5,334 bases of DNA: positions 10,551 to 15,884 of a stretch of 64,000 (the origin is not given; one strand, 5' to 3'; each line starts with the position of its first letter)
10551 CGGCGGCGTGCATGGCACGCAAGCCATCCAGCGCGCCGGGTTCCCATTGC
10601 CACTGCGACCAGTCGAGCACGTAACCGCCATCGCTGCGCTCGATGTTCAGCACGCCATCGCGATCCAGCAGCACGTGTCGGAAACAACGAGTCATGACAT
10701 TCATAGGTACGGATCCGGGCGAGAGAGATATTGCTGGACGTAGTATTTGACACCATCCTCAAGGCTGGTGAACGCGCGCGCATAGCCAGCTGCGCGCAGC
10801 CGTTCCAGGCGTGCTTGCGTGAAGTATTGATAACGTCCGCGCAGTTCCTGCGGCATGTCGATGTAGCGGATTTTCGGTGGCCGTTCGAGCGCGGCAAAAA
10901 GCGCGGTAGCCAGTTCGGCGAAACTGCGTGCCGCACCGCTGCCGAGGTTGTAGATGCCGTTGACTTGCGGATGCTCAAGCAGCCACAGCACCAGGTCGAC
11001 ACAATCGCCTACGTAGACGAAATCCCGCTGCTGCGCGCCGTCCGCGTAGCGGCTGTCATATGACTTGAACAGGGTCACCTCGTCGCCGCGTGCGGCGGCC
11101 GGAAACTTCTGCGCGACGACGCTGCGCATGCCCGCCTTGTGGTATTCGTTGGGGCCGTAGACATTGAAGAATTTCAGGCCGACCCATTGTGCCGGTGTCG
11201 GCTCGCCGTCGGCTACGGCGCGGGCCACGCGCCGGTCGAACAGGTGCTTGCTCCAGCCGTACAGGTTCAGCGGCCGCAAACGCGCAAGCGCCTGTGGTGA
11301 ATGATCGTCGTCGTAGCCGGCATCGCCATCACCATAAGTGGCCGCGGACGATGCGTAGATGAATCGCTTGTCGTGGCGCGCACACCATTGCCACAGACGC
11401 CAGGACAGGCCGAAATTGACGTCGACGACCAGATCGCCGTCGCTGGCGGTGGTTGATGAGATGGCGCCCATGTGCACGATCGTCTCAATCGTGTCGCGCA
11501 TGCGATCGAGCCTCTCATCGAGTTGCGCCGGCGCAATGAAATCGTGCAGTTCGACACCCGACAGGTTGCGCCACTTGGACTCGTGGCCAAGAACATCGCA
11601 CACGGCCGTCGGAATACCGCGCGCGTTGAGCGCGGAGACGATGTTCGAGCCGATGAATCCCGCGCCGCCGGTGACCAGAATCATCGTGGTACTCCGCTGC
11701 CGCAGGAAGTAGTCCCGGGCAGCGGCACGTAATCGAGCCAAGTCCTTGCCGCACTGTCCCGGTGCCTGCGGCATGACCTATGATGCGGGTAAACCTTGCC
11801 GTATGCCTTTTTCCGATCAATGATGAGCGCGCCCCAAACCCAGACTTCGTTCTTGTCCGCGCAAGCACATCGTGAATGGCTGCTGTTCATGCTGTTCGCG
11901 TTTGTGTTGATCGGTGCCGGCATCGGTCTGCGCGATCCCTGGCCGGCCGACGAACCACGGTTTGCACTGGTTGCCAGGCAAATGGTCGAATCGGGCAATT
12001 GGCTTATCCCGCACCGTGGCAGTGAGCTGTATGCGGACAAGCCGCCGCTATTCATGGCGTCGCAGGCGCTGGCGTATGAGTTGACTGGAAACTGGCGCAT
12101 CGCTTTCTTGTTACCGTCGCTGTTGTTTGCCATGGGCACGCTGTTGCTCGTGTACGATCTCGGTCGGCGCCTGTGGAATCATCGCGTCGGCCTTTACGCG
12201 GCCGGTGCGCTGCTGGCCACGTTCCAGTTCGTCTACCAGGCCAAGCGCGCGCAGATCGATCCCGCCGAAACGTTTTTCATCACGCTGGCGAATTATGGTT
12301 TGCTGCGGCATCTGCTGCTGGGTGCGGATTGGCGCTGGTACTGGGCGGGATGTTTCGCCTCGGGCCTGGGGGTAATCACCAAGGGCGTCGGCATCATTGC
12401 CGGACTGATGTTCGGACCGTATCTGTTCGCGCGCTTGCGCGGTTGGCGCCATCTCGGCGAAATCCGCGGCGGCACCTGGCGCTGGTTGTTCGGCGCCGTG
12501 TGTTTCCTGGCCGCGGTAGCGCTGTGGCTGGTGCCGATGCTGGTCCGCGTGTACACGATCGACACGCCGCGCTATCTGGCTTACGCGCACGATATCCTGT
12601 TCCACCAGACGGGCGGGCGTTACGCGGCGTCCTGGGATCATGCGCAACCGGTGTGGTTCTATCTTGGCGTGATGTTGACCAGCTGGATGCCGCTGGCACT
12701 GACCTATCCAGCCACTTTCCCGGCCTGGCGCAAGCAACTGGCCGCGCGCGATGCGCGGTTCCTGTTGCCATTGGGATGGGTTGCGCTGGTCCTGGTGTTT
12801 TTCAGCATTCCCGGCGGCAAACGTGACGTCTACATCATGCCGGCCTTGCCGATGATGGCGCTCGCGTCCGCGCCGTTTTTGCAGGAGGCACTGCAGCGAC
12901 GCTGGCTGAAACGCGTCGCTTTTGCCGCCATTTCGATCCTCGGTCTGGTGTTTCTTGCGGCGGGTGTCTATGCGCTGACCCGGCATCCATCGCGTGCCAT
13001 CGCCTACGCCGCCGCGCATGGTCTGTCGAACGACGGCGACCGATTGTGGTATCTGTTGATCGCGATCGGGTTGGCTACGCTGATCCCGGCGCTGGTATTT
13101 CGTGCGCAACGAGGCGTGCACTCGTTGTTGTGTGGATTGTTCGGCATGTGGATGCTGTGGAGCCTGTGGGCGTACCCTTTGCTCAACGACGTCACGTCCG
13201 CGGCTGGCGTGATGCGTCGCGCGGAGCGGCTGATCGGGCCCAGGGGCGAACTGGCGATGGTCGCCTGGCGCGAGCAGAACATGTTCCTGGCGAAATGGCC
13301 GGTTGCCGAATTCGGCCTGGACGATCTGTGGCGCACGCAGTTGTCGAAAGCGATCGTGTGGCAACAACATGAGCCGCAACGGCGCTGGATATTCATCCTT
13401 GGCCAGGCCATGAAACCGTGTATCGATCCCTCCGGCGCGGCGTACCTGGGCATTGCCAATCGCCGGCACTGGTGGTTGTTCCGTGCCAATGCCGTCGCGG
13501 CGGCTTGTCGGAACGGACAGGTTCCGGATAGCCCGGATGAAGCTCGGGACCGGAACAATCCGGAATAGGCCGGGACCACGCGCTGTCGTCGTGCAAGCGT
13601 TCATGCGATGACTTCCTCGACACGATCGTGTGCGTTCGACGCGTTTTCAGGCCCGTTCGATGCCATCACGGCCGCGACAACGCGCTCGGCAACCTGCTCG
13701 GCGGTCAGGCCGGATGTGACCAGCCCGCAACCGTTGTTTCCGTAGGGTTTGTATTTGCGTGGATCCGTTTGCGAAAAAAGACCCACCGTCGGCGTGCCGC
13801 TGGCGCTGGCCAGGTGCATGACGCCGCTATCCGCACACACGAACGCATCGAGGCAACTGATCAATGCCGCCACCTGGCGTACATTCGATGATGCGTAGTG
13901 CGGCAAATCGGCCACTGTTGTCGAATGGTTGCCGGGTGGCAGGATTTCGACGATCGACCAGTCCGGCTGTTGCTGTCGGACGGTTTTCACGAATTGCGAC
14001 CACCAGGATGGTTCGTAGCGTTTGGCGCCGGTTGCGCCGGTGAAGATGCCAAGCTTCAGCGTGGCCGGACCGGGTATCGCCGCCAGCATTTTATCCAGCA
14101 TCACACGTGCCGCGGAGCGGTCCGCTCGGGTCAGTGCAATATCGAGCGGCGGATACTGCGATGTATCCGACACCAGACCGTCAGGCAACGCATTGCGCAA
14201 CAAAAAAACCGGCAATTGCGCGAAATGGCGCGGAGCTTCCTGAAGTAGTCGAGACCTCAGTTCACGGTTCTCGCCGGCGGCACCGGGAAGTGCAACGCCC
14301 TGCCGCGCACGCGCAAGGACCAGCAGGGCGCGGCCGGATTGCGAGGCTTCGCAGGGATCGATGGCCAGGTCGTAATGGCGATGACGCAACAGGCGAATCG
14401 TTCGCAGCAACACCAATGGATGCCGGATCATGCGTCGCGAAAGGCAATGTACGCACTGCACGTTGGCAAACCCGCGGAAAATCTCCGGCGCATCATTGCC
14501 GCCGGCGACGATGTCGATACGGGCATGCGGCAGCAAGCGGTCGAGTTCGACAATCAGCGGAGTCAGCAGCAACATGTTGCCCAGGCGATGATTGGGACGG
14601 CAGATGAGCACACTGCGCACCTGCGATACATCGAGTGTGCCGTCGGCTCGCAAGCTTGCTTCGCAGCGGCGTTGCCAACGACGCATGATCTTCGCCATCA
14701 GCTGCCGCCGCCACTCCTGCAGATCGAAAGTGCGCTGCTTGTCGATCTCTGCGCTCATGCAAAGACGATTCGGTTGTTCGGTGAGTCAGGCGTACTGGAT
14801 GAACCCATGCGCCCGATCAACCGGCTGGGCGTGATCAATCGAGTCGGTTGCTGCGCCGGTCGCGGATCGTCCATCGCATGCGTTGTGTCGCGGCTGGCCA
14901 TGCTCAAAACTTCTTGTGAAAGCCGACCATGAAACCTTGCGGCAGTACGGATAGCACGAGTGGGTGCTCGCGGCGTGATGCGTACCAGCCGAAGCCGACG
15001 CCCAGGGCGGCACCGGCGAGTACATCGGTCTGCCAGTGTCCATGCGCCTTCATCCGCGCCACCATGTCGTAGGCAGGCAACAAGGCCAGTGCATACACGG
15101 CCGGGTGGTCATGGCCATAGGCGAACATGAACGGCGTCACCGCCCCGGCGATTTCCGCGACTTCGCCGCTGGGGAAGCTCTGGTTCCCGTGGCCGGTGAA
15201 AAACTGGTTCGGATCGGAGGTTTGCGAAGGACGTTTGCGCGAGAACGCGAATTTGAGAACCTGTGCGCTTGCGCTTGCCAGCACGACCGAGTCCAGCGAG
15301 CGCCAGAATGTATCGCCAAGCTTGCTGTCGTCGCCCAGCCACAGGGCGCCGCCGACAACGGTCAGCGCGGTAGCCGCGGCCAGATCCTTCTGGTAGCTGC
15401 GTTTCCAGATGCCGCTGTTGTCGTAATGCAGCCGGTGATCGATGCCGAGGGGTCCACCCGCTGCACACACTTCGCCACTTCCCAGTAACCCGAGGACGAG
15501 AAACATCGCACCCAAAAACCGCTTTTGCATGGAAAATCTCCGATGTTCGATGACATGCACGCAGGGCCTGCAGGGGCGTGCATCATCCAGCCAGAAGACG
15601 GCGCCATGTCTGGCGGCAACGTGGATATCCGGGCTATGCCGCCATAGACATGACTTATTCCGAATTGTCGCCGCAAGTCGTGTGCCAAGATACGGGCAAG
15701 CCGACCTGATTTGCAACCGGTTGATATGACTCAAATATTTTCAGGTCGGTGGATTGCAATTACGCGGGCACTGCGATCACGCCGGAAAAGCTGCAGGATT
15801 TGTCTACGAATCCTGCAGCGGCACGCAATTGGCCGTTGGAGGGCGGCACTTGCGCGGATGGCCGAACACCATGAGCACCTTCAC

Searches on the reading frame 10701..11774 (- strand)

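Call 16: search_protein_families(library=pfam, proteins=[window:10701-11774:-], max_evalue=0.0001)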
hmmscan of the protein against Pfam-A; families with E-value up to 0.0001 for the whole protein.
window:10701-11774:- (357 aa): 4 families
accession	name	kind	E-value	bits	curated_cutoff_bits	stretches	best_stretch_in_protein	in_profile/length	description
PF01370.27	Epimerase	-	2.4e-41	142.1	20.9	1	32-278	1-240/240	NAD dependent epimerase/dehydratase family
PF16363.11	GDP_Man_Dehyd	-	2.4e-15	57.3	27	1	33-298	1-268/332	GDP-mannose 4,6 dehydratase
PF04321.23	RmlD_sub_bind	-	1.9e-08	34.2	27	1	31-187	2-140/287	RmlD substrate binding domain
PF01073.25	3Beta_HSD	-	5.2e-07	29.4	22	1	33-185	1-159/280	3-beta hydroxysteroid dehydrogenase/isomerase family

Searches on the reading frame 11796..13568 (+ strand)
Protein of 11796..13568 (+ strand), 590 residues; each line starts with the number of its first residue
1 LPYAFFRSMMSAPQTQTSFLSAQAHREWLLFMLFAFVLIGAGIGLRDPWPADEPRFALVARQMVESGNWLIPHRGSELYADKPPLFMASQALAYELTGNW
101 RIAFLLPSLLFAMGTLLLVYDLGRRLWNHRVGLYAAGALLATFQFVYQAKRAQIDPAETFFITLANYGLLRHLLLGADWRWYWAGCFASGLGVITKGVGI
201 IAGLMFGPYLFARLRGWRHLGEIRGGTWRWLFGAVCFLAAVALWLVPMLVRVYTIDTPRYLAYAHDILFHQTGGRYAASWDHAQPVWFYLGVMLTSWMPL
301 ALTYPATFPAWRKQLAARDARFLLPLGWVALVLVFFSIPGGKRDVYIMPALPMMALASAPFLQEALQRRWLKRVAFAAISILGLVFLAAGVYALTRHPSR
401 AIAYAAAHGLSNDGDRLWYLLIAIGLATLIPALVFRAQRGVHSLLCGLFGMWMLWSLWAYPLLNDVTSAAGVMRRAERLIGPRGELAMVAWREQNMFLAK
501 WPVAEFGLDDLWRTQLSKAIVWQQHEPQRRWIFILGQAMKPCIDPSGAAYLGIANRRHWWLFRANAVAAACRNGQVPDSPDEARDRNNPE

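Call 17: search_protein_families(library=pfam, proteins=[window:11796-13568:+], max_evalue=0.0001)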
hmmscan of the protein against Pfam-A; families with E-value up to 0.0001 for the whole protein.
window:11796-13568:+ (590 aa): 2 families
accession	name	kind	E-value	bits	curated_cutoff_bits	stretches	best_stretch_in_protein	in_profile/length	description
PF13231.12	PMT_2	-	4.9e-15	56.5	26.1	1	81-244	1-157/160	Dolichyl-phosphate-mannose-protein mannosyltransferase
PF02366.24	PMT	-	1.3e-10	41.7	22.7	1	44-245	21-232/245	Dolichyl-phosphate-mannose-protein mannosyltransferase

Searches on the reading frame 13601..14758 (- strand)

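Call 17: search_protein_families(library=pfam, proteins=[window:13601-14758:-], max_evalue=0.0001)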
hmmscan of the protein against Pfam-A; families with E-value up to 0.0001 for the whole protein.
window:13601-14758:- (385 aa): 1 family
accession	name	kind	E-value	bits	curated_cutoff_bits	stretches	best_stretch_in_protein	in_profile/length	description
PF01075.23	Glyco_transf_9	-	1.3e-17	64.5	22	1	119-343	3-224/247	Glycosyltransferase family 9 (heptosyltransferase)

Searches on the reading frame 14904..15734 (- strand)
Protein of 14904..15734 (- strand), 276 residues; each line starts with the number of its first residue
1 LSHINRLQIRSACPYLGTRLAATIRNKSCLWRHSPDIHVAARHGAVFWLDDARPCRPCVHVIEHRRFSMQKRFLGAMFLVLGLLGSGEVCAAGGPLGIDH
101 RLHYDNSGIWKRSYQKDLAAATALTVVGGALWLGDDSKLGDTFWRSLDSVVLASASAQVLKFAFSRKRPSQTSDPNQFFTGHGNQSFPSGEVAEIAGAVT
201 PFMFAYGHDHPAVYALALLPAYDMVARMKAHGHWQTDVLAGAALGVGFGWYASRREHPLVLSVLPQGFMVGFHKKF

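Call 17: search_protein_families(library=pfam, proteins=[window:14904-15734:-], max_evalue=0.0001)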
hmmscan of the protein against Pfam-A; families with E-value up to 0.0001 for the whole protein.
window:14904-15734:- (276 aa): 1 family
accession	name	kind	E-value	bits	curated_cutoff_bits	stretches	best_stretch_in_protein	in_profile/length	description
PF01569.27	PAP2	-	1.2e-13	51.4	27.2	1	149-253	8-122/130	PAP2 superfamily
